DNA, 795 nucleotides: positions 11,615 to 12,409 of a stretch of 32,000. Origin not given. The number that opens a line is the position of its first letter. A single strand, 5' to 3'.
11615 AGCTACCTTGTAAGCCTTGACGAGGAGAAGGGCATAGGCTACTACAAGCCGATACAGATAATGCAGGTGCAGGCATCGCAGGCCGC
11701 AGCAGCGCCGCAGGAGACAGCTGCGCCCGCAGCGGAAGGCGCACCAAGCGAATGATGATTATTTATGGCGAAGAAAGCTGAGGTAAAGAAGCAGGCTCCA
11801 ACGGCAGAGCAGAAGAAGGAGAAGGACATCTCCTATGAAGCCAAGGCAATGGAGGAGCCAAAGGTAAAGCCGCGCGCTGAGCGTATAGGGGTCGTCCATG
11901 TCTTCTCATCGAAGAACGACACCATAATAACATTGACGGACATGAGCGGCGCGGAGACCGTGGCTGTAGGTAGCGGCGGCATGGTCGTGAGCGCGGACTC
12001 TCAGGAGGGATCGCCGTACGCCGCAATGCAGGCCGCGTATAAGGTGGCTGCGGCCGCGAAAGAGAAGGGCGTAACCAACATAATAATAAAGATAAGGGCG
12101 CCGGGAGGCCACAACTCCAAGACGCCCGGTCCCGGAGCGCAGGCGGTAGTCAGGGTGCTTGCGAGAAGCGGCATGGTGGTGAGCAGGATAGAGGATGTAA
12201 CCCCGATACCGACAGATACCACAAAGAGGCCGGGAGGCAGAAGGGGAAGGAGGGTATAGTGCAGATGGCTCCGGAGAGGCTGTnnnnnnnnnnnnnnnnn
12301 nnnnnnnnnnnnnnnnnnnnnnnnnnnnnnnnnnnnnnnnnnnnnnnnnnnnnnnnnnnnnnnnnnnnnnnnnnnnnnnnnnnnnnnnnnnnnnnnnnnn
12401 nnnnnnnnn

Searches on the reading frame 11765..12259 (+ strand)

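Call 10: search_protein_families(library=pfam, proteins=[window:11765-12259:+])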
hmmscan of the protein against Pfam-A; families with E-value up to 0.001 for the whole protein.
window:11765-12259:+ (164 aa): 1 family
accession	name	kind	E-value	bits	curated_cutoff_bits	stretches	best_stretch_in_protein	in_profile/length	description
PF00411.24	Ribosomal_S11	-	3.3e-37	127.7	25.1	1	42-160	1-110/110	Ribosomal protein S11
